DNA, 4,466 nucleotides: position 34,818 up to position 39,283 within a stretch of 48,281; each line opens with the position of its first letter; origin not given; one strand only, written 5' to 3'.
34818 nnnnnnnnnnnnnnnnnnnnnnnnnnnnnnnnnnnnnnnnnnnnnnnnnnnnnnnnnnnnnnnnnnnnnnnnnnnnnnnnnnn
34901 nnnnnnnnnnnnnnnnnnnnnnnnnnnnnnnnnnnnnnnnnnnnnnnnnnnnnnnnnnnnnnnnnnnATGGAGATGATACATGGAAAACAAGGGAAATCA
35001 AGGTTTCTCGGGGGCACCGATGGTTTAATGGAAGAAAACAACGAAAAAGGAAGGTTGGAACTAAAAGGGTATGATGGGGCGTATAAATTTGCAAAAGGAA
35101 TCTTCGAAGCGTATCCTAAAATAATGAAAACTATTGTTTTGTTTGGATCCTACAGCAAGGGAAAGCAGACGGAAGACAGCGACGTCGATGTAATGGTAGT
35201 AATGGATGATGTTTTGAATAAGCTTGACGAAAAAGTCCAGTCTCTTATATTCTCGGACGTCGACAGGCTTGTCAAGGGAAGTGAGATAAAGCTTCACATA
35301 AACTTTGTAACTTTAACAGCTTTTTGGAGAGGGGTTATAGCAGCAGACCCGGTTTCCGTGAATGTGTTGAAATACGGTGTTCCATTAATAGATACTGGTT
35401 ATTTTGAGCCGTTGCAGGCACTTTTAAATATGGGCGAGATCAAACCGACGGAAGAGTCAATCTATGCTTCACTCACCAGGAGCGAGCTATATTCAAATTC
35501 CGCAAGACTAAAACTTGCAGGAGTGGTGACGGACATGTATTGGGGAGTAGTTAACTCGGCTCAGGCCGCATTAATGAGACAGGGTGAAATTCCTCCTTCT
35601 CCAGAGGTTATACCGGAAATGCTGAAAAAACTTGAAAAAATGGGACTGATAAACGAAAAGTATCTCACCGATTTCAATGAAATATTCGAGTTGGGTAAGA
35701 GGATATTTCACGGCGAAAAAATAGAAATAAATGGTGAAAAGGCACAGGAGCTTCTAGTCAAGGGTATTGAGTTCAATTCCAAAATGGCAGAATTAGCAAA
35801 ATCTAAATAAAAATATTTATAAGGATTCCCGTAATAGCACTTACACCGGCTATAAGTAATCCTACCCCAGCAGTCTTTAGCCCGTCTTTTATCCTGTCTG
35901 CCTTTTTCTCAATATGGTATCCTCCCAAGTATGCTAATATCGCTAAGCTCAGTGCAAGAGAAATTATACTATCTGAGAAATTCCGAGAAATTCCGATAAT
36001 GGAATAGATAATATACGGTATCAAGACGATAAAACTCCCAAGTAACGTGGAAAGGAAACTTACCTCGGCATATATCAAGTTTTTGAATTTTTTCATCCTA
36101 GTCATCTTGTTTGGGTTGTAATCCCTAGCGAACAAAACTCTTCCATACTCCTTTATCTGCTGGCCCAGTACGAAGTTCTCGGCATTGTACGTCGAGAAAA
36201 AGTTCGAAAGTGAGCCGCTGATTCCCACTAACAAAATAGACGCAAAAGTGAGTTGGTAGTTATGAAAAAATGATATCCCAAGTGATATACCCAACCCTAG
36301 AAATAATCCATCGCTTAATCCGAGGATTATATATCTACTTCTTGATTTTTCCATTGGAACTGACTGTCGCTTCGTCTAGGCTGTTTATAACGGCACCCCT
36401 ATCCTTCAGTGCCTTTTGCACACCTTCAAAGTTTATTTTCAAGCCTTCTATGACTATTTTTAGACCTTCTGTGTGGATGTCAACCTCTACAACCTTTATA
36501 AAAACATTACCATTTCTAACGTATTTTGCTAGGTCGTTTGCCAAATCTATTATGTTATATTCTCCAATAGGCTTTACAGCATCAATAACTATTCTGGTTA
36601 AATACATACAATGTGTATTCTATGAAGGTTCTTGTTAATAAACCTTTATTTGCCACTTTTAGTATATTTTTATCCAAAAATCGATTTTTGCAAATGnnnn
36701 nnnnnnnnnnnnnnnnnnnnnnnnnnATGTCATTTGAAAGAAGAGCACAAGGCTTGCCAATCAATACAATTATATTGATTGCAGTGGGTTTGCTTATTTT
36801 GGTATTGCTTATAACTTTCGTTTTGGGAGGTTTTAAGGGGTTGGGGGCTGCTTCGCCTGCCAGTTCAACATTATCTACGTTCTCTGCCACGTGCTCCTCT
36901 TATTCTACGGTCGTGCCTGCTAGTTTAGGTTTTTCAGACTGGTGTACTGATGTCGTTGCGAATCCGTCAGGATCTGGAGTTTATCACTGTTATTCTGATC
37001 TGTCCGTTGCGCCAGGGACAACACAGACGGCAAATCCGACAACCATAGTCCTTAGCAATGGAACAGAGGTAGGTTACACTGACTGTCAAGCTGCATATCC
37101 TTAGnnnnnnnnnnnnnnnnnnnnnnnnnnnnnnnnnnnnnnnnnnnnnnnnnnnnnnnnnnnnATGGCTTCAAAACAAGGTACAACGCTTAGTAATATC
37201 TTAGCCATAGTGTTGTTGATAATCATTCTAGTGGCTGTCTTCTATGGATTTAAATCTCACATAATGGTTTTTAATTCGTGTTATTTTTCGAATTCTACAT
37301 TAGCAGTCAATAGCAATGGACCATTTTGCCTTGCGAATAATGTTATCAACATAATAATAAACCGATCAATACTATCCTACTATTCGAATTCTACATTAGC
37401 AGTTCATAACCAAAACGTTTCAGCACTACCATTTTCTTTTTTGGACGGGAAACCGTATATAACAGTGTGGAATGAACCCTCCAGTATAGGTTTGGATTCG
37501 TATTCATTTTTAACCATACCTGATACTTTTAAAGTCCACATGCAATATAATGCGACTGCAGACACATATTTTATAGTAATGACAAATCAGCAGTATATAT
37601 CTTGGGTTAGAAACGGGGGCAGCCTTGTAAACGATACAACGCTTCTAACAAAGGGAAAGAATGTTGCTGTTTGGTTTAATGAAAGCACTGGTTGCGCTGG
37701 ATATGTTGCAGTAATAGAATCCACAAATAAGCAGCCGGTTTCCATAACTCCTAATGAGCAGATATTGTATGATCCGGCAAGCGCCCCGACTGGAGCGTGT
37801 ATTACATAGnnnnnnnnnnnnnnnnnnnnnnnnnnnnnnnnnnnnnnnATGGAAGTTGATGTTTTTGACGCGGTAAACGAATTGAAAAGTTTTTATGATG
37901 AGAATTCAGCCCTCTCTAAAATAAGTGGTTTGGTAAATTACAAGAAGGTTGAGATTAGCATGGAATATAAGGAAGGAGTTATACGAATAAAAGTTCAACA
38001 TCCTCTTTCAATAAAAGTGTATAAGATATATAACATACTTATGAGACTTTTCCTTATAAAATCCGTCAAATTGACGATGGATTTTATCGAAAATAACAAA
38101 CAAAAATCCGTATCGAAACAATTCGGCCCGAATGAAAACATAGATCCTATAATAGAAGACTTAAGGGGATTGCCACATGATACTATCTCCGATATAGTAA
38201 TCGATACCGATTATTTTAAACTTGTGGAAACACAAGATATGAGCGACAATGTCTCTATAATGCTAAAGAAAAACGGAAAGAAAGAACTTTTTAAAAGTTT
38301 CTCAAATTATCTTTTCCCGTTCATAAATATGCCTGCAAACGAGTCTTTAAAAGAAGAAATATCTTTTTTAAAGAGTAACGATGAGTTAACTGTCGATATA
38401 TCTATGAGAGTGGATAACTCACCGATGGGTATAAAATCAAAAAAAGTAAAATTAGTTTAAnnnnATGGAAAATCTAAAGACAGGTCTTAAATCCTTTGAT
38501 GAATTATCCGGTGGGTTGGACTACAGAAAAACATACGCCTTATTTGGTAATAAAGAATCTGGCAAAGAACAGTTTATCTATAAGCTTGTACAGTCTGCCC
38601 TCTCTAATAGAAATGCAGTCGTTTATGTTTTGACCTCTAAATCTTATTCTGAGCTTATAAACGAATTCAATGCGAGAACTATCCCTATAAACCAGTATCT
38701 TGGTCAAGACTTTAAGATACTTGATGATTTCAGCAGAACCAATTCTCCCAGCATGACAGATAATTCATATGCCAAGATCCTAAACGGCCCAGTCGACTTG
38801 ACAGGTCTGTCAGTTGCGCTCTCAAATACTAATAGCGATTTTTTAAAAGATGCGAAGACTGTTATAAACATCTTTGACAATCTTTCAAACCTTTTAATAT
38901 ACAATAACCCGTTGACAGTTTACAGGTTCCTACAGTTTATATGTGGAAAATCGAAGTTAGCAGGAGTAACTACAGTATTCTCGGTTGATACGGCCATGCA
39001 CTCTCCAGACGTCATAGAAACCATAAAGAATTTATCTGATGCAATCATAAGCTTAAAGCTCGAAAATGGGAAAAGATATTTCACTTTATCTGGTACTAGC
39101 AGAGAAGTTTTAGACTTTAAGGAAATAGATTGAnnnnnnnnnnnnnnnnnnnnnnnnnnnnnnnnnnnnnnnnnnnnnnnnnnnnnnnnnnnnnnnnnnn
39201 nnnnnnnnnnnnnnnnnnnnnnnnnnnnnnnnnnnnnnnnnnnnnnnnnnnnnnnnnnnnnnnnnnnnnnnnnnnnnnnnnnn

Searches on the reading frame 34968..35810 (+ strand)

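Call 27: search_protein_families(library=pfam, proteins=[window:34968-35810:+], max_evalue=0.01)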
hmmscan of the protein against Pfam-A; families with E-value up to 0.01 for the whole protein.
window:34968-35810:+ (280 aa): 3 families
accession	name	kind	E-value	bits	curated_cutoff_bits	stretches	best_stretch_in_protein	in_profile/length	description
PF01909.29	NTP_transf_2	-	9.7e-10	39.2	21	1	50-108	13-70/93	Nucleotidyltransferase domain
PF18765.7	Polbeta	-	4.7e-09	36.7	26.9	1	44-101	5-58/93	Polymerase beta, Nucleotidyltransferase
PF22600.2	MTPAP-like_central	-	0.0031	18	27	1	49-91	37-75/139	Poly(A) RNA polymerase, mitochondrial-like, central palm domain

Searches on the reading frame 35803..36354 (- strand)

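Call 27: search_protein_families(library=pfam, proteins=[window:35803-36354:-], max_evalue=0.01)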
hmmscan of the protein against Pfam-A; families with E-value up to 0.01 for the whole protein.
window:35803-36354:- (183 aa): 1 family
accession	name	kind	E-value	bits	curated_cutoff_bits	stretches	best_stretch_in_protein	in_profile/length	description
PF01988.24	VIT1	-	2e-08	34.8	28.1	1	91-176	132-213/214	VIT family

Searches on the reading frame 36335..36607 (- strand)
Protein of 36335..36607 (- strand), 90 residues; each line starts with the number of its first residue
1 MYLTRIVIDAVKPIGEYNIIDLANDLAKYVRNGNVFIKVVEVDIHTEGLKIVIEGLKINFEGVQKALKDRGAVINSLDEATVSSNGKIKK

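Call 27: search_protein_families(library=pfam, proteins=[window:36335-36607:-], max_evalue=0.01)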
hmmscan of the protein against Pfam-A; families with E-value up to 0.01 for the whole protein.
window:36335-36607:- (90 aa): 1 family
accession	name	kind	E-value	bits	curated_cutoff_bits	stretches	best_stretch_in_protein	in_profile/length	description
PF02680.19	DUF211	-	2.2e-18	66.7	22.1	1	3-82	2-80/89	Uncharacterized ArCR, COG1888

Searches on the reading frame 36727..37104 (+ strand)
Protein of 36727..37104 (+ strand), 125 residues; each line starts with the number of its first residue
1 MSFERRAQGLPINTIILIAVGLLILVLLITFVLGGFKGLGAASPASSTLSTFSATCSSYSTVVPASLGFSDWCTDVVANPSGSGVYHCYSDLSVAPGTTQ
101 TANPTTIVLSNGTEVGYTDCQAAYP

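Call 3: search_protein_families(library=pfam, proteins=[window:36727-37104:+], max_evalue=1)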
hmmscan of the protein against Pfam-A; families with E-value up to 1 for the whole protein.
window:36727-37104:+ (125 aa): 1 family
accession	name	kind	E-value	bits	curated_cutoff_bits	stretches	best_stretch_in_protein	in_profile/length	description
PF16996.10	Asp4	-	0.37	11.4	27.7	1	4-29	24-49/55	Accessory secretory protein Sec Asp4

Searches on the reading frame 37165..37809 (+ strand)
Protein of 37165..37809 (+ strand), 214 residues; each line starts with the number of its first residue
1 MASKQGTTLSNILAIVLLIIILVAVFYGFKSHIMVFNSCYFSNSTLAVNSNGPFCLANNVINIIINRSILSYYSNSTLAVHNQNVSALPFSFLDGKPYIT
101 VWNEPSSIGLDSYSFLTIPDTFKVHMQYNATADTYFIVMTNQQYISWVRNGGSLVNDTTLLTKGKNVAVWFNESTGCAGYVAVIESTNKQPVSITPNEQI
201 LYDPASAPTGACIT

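Call 3: search_protein_families(library=pfam, proteins=[window:37165-37809:+], max_evalue=1)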
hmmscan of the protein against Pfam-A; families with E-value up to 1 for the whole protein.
window:37165-37809:+ (214 aa): 2 families
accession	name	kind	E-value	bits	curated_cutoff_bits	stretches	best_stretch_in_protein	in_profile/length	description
PF16982.10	Flp1_like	-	0.052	13.4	33.5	1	11-35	10-34/49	Putative Flagellin, Flp1-like, domain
PF22852.1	SoxE_N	-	0.36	11.1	27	1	5-35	4-34/48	Sulfocyanin, N-terminal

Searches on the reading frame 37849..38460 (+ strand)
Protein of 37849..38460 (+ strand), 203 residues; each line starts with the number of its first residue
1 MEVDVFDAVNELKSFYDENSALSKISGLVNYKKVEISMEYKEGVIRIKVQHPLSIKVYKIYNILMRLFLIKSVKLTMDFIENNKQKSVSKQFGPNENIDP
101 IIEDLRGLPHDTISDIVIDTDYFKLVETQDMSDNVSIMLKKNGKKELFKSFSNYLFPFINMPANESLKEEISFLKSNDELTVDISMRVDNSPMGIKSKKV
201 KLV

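Call 3: search_protein_families(library=pfam, proteins=[window:37849-38460:+], max_evalue=1)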
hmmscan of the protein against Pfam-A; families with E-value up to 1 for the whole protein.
window:37849-38460:+ (203 aa): 2 families
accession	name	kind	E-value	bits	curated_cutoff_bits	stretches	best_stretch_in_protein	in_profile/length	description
PF05414.17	DUF1717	-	0.02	15.7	27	1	101-143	18-58/78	Viral domain of unknown function (DUF1717)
PF17679.6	Dip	-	0.037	14.1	27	1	89-155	115-184/273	gp37/Dip protein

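Call 4: search_protein_families(library=ncbifam, proteins=[window:37849-38460:+], max_evalue=1)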
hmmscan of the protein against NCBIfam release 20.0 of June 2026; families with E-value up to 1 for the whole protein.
window:37849-38460:+ (203 aa): 0 families

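Call 64: find_homologous_proteins(query=window:37849-38460:+, max_evalue=0.001)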
Query window:37849-38460:+ (203 aa): 29 proteins with E <= 0.001 among 170 candidates.
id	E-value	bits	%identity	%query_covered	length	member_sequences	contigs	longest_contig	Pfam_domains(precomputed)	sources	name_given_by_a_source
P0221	2.4e-121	420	100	100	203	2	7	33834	-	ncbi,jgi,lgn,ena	jgi:hypothetical protein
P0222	5.0e-110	383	85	100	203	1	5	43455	-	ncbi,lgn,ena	-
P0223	1.1e-104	366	83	100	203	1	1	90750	-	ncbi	ncbi:MAG: hypothetical protein ACP5MV_01275 [Candidatus Parvarchaeum sp.]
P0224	2.7e-104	365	81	100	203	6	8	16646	-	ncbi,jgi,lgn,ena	jgi:hypothetical protein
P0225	1.6e-103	362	81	100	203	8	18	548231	-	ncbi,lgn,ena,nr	ncbi:MAG: hypothetical protein OH338_01590 [Candidatus Parvarchaeota archaeon]|nr:hypothetical prote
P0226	3.0e-103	361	82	100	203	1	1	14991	-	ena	-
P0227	3.7e-103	361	81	100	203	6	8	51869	-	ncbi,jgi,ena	jgi:hypothetical protein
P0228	4.0e-103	361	82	100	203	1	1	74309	-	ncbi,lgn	-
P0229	5.6e-103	361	82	100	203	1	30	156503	-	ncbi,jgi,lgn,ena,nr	ncbi:MAG: hypothetical protein M1322_02395 [Candidatus Parvarchaeota archaeon]|jgi:hypothetical prot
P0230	1.5e-102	359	82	100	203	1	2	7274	-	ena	-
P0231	1.7e-102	359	80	100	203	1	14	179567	-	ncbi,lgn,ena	-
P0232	3.6e-102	358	82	100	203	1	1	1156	-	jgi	-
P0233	2.0e-101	355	81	100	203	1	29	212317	-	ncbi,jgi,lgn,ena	jgi:hypothetical protein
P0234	4.1e-101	354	81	100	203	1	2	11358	-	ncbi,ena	-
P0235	6.2e-101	354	82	100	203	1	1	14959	-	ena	-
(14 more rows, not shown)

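Call 69: search_protein_families(library=padloc, proteins=[window:37849-38460:+], max_evalue=0.01)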
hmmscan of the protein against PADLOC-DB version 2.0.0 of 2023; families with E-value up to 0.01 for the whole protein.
window:37849-38460:+ (203 aa): 0 families

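Call 70: predict_structure(alignment_id=A2)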
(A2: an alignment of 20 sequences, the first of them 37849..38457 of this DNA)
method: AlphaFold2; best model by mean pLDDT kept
length: 203 residues; sequences in the alignment: 20
mean_pLDDT: 90.9   pTM: 0.86
mean pLDDT of the five models: 90.9, 90.5, 89.2, 89.1, 87.8
residues with pLDDT >= 90: 132; 70-90: 71; 50-70: 0; < 50: 0
segments of 3 or more residues with pLDDT < 50: none
pLDDT, mean of each block of 10 residues (from residue 1): 91 94 88 95 95 92 90 91 90 84 84 90 91 92 90 91 92 94 96 94 83
secondary structure, 60 per line:
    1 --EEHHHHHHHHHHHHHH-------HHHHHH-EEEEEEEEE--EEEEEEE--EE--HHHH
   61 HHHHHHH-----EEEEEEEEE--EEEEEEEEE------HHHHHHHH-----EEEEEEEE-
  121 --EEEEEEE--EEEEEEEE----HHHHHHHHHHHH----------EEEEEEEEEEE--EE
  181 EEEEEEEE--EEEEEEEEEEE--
elements in order: H5-18 H26-31 E33-41 E44-50 H57-67 E73-81 E84-92 H99-106 E112-119 E123-129 E132-139 H144-155 E166-176 E179-188 E191-201

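Call 73: fold_search(model_id=the predicted structure, library=pdb)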
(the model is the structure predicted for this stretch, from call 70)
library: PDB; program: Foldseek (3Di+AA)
matches with E <= 10: 1044; with E <= 0.001: 0
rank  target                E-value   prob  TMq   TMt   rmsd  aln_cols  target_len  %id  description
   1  8bl3                  4.4e-03  0.28  0.12  0.16  17.3       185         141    9  De novo single-chain immunoglobulin dimer scIg12 (released 2023-10-04)
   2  3sy3_B                6.1e-03  0.35  0.15  0.17  19.8       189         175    7  GBAA_1210 protein, a putative adenylate cyclase, from Bacillus anthracis (released 2011-07-27)
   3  4pn1_C                1.1e-02  0.12  0.13  0.11  22.1       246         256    6  Structure of S. pombe Pct1 RNA triphosphatase in complex with the Spt5 CTD (released 2014-11-12)
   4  3sy3_D                1.3e-02  0.30  0.15  0.17  19.1       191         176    6  GBAA_1210 protein, a putative adenylate cyclase, from Bacillus anthracis (released 2011-07-27)
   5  3sy3_A                1.5e-02  0.25  0.15  0.17  19.9       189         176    7  GBAA_1210 protein, a putative adenylate cyclase, from Bacillus anthracis (released 2011-07-27)
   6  3sy3_C                1.8e-02  0.25  0.15  0.17  20.5       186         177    9  GBAA_1210 protein, a putative adenylate cyclase, from Bacillus anthracis (released 2011-07-27)
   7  2gfg_A                2.3e-02  0.18  0.14  0.15  19.5       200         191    4  Crystal structure of a putative adenylate cyclase (bh2851) from bacillus halodurans at 2.12 A resolution (released 2006-05-02)
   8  4pn1_D                2.8e-02  0.08  0.13  0.11  21.9       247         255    7  Structure of S. pombe Pct1 RNA triphosphatase in complex with the Spt5 CTD (released 2014-11-12)
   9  4pn0_C                3.0e-02  0.10  0.14  0.12  21.9       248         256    8  Structure of S. pombe Pct1 RNA triphosphatase (released 2014-11-12)
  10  4pn0_B                3.9e-02  0.07  0.13  0.11  23.3       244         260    8  Structure of S. pombe Pct1 RNA triphosphatase (released 2014-11-12)
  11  5n9j_Y                4.1e-02  0.30  0.17  0.19  21.6       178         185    8  Core Mediator of transcriptional regulation (released 2017-05-17)
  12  2gfg_B                4.1e-02  0.16  0.15  0.16  19.5       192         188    2  Crystal structure of a putative adenylate cyclase (bh2851) from bacillus halodurans at 2.12 A resolution (released 2006-05-02)
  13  4njr_A                4.6e-02  0.15  0.15  0.10  18.2       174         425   11  Structural and kinetic bases for the metal preference of the M18 aminopeptidase from Pseudomonas aeruginosa (released 2014-04-02)
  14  4pn1_B                4.8e-02  0.07  0.13  0.11  22.8       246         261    9  Structure of S. pombe Pct1 RNA triphosphatase in complex with the Spt5 CTD (released 2014-11-12)
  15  2gfg_C                5.4e-02  0.15  0.15  0.16  18.7       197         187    4  Crystal structure of a putative adenylate cyclase (bh2851) from bacillus halodurans at 2.12 A resolution (released 2006-05-02)
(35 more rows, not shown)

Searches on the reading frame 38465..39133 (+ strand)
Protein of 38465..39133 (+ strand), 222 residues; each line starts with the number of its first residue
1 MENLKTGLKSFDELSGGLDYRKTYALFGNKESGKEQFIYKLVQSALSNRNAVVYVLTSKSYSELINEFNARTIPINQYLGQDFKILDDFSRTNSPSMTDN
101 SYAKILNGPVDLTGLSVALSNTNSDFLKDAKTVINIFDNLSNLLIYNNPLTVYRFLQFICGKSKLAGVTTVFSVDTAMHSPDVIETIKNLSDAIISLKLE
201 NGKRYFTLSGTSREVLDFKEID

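Call 3: search_protein_families(library=pfam, proteins=[window:38465-39133:+], max_evalue=1)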
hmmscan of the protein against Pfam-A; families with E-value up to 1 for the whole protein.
window:38465-39133:+ (222 aa): 9 families
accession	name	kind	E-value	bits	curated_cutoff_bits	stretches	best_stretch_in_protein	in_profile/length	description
PF24336.1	DUF7504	-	4.8e-10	40.6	27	1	90-197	66-179/179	Family of unknown function (DUF7504)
PF06745.19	ATPase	-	6.7e-09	35.9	26.6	1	4-201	1-191/231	KaiC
PF01637.24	ATPase_2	-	0.0014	19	33.2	1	21-171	20-151/225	ATPase domain predominantly from Archaea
PF23365.1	DUF7090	-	0.015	15.5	27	1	84-199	72-184/192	Family of unknown function (DUF7090)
PF05763.18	DUF835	-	0.017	15.3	33.1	1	118-179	63-124/136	Protein of unknown function (DUF835)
PF13173.12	AAA_14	-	0.056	13.9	27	1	21-104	2-86/129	AAA domain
PF03796.21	DnaB_C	-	0.081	12.7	27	1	4-72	2-71/255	DnaB-like helicase C terminal domain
PF00910.28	RNA_helicase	-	0.14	13.1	21.5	1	26-99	3-65/105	RNA helicase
PF14417.12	MEDS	-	0.18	12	29.8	1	38-82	17-61/161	MEDS: MEthanogen/methylotroph, DcmR Sensory domain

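Call 4: search_protein_families(library=ncbifam, proteins=[window:38465-39133:+], max_evalue=1)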
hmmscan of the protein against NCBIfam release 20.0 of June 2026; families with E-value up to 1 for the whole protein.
window:38465-39133:+ (222 aa): 10 families
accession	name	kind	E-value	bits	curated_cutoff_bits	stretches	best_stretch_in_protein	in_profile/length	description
NF004723.0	PRK06067.1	subfamily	2.2e-06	27.4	194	1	4-201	16-198/243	flagellar accessory protein FlaH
TIGR03880.1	KaiC_arch_3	hypoth_equivalog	1.1e-05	25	249.45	1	8-87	2-82/224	KaiC domain-containing protein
NF006799.0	PRK09302.1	equivalog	1.4e-05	23.9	408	1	2-177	11-177/515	circadian clock protein KaiC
NF006320.0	PRK08533.1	equivalog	6.2e-05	22.7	215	1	14-79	17-82/230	flagellar accessory protein FlaH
NF052589.1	ArlH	equivalog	7.4e-05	22.6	215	1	13-200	12-185/229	archaellum protein ArlH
TIGR03881.1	KaiC_arch_4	hypoth_equivalog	0.00028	20.7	247.8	1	4-89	3-90/231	KaiC domain-containing protein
TIGR03877.1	thermo_KaiC_1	hypoth_equivalog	0.029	13.9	307.25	1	1-145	1-141/238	KaiC domain-containing protein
NF003301.0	PRK04301.1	equivalog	0.038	13.2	259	1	2-42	81-122/316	DNA repair and recombination protein RadA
NF010170.0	PRK13651.1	equivalog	0.073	12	432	0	4-69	16-81/308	cobalt transporter ATP-binding subunit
TIGR02237.1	recomb_radB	equivalog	0.091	12.6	172.4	1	14-58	5-49/210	DNA repair and recombination protein RadB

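Call 69: search_protein_families(library=padloc, proteins=[window:38465-39133:+], max_evalue=0.01)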
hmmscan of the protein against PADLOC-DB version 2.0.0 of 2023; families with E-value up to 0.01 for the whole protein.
window:38465-39133:+ (222 aa): 0 families

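Call 75: search_solved_structures(query=window:38465-39130:+, max_evalue=0.01, show_alignments=1)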
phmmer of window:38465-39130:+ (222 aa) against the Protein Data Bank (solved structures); distinct sequences matched with E-value up to 0.01: 1.
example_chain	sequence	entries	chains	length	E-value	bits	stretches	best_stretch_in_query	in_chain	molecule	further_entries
8zn5_B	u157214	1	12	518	0.0019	21.4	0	2-181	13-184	KaiC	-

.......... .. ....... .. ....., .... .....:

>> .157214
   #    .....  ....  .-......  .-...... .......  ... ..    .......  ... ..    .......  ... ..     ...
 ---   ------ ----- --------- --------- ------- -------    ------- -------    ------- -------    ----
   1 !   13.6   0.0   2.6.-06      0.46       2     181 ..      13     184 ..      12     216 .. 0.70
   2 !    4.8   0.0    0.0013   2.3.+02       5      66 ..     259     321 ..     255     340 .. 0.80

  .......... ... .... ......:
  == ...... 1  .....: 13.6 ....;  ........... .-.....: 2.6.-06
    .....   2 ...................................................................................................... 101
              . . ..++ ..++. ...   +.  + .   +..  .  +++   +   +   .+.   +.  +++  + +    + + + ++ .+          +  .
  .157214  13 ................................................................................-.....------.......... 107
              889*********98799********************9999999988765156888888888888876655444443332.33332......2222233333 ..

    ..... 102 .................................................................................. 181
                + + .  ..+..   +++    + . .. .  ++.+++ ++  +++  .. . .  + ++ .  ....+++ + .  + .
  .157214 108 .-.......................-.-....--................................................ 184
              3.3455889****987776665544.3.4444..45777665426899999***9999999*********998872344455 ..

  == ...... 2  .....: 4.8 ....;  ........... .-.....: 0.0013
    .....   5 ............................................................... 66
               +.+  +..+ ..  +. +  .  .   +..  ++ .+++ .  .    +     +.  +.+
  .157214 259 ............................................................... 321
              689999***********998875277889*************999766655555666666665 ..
